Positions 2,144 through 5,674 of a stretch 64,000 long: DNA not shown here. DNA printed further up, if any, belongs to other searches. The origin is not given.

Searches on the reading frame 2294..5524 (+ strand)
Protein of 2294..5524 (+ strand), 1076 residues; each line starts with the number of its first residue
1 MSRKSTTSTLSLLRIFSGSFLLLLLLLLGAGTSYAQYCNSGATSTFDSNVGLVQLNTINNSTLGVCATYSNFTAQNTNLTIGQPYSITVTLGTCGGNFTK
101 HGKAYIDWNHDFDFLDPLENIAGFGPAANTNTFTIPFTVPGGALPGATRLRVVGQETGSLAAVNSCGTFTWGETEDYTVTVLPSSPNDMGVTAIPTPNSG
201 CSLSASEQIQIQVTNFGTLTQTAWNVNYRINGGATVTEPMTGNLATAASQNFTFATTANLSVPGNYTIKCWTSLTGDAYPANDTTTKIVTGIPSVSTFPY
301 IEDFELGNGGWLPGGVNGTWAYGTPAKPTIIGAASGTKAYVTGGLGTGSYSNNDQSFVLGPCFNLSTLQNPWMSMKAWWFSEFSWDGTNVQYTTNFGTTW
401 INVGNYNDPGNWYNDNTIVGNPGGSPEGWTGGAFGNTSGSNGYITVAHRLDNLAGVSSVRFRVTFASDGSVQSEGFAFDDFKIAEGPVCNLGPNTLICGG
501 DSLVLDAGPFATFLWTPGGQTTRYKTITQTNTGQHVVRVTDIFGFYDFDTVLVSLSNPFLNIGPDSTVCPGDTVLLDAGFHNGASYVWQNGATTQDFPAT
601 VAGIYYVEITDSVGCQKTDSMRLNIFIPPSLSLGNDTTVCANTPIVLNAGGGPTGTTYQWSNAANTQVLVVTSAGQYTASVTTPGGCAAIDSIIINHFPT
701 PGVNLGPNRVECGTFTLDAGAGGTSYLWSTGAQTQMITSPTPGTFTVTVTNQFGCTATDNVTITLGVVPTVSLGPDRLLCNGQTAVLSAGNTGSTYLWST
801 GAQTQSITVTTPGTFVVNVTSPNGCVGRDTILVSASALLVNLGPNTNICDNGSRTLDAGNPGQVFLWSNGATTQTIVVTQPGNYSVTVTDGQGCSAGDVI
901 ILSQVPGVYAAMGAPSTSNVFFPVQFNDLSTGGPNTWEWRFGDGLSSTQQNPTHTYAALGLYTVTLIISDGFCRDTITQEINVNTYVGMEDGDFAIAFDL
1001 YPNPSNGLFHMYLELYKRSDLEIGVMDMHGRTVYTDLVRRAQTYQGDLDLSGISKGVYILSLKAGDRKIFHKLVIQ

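Call 37: search_protein_families(library=pfam, proteins=[window:2294-5524:+], max_evalue=0.001)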
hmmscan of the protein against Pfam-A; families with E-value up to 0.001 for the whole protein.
window:2294-5524:+ (1076 aa): 8 families
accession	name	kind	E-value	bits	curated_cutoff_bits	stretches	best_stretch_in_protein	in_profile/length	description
PF18911.6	PKD_4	-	2.3e-19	69.7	27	1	918-982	18-82/85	PKD domain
PF20009.4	GEVED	-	3.1e-17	63.6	24.4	1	103-180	3-78/78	GEVED domain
PF18962.6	Por_Secre_tail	-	2.4e-13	50.6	27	1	1000-1075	1-75/75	Secretion system C-terminal sorting domain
PF00801.26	PKD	-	1.1e-09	38.6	23.5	1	923-972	16-69/80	PKD domain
PF19081.6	Ig_7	-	1.1e-06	29.2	27.3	0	632-680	7-52/84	Ig-like domain CHU_C associated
PF22352.2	K319L-like_PKD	-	1.5e-05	25.3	27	0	739-764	56-83/84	K319L-like, PKD domain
PF11589.14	DUF3244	-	0.00053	20.4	25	0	1018-1064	39-85/96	Domain of unknown function (DUF3244)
PF20773.4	InhA-like_MAM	-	0.00084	19.3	26.9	0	360-483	54-162/191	Immune inhibitor A-like, MAM domain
